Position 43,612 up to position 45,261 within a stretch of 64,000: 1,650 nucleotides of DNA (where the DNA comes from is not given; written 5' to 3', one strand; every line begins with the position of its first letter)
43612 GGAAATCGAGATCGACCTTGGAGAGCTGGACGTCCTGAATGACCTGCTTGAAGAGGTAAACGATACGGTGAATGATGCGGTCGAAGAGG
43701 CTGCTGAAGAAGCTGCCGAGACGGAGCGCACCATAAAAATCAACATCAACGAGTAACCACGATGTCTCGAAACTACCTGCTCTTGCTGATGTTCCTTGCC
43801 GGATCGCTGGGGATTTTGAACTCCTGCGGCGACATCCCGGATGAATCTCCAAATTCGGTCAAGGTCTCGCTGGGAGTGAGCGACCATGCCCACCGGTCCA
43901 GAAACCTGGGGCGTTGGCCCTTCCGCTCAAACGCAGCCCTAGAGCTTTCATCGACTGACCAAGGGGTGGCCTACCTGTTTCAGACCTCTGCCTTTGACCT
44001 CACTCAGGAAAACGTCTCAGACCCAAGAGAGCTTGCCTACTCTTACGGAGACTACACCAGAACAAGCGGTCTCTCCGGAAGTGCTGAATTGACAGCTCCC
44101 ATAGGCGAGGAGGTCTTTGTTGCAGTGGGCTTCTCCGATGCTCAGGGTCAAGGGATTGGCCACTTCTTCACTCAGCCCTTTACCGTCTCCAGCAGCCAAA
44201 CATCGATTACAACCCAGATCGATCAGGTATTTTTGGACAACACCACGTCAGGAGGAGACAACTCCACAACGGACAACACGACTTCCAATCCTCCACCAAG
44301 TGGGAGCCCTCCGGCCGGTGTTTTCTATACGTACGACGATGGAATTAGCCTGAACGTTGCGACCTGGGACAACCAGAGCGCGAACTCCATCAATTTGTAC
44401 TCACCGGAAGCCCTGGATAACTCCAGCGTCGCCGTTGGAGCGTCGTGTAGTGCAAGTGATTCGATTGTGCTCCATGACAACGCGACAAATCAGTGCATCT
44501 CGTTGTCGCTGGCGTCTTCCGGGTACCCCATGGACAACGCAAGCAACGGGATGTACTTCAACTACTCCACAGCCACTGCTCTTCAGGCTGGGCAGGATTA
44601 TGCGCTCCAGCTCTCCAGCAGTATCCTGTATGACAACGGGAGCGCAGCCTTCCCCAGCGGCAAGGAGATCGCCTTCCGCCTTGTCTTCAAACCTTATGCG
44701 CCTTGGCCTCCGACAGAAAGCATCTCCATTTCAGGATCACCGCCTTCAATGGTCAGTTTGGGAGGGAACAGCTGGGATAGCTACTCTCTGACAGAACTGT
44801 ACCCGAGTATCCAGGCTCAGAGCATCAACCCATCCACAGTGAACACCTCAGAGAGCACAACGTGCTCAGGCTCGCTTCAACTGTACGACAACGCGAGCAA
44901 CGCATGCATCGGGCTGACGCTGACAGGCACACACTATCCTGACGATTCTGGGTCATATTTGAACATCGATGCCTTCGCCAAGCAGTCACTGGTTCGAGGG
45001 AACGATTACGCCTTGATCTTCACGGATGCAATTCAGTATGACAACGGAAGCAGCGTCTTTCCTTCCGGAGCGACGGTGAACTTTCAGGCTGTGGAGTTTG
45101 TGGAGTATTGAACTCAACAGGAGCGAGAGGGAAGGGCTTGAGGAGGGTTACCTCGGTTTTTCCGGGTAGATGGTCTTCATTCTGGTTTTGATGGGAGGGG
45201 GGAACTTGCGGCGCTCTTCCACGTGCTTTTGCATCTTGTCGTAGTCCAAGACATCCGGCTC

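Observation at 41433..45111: Coupled operon of an OM beta-barrel, a secreted FecR-domain protein with an acidic tail, and a repeat-containing lipoprotein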

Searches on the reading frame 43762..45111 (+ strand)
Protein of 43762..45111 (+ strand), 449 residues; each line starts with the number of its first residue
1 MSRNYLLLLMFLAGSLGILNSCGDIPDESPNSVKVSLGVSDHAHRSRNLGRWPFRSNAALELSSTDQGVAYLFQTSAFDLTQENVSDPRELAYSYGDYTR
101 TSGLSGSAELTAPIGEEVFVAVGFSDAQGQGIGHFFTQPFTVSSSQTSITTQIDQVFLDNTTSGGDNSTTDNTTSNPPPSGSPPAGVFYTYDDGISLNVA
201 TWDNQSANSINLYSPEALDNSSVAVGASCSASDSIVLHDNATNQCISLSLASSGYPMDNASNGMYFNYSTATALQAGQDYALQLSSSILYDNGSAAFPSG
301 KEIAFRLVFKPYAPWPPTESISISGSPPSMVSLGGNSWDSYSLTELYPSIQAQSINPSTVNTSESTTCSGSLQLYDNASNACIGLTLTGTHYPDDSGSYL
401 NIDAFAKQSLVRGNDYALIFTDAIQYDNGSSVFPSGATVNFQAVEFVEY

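Call 3: search_protein_families(library=pfam, proteins=[window:43762-45111:+], max_evalue=1)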
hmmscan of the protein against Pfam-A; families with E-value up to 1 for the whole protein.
window:43762-45111:+ (449 aa): 1 family
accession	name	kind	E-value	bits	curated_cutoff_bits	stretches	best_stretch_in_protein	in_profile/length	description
PF15765.10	DUF4694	-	0.0078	16.5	27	1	216-260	53-99/156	Domain of unknown function (DUF4694)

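Call 4: search_protein_families(library=ncbifam, proteins=[window:43762-45111:+], max_evalue=1)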
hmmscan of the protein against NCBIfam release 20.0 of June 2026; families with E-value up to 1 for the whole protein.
window:43762-45111:+ (449 aa): 0 families

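Call 8: find_homologous_proteins(query=window:43762-45111:+, max_evalue=0.001)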
Query window:43762-45111:+ (449 aa): 10 proteins with E <= 0.001 among 8000 candidates.
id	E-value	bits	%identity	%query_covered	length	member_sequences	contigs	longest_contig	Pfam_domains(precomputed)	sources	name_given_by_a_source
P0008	3.8e-292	987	100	100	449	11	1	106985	-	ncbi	-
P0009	1.3e-130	455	98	47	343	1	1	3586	-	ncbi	-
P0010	1.0e-76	277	54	66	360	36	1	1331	-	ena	-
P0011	1.4e-75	273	55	66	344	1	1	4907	-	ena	-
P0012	1.4e-75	273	81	38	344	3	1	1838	-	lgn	-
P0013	1.4e-75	273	81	38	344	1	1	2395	-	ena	-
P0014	1.4e-75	273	55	66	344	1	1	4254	-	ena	-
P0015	1.6e-75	273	81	38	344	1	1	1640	-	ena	-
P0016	6.4e-75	271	80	38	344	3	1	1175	-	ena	-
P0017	9.8e-75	270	80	38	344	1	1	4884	-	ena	-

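Call 60: predict_structure(alignment_id=A4)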
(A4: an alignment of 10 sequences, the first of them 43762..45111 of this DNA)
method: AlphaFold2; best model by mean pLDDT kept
length: 449 residues; sequences in the alignment: 10
mean_pLDDT: 38.0   pTM: 0.30
mean pLDDT of the five models: 38.0, 36.8, 34.4, 32.0, 26.2
residues with pLDDT >= 90: 0; 70-90: 40; 50-70: 65; < 50: 344
segments of 3 or more residues with pLDDT < 50: 16-30, 38-61, 78-86, 157-449
pLDDT, mean of each block of 10 residues (from residue 1): 69 48 34 51 32 31 65 61 49 75 67 73 66 61 65 48 24 23 21 25 24 25 26 39 40 24 30 38 35 31 32 21 18 19 23 22 24 33 28 26 29 36 35 34 29
secondary structure, 60 per line:
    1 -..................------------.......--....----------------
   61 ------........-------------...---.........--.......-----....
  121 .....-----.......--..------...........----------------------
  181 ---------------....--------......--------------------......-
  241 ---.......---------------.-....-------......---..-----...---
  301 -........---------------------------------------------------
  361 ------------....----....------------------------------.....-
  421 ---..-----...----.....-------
elements in order: H2-19 E32-38 H41-44 E67-74 E94-102 E105-111 E117-125 E131-137 E148-158 E196-199 E208-213 E234-239 E244-250 H268-271 E279-284 E295-297 E302-309 E373-376 E381-384 E415-419 E431-433 E438-442

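Call 84: search_solved_structures(query=window:43762-45111:+, max_evalue=10)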
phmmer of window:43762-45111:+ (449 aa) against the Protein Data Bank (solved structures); distinct sequences matched with E-value up to 10: 0.

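Call 85: search_protein_families(library=pfam, proteins=[P0010], max_evalue=0.01)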
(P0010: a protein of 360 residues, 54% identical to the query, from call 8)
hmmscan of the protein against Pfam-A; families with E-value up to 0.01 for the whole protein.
P0010 (360 aa): 0 families
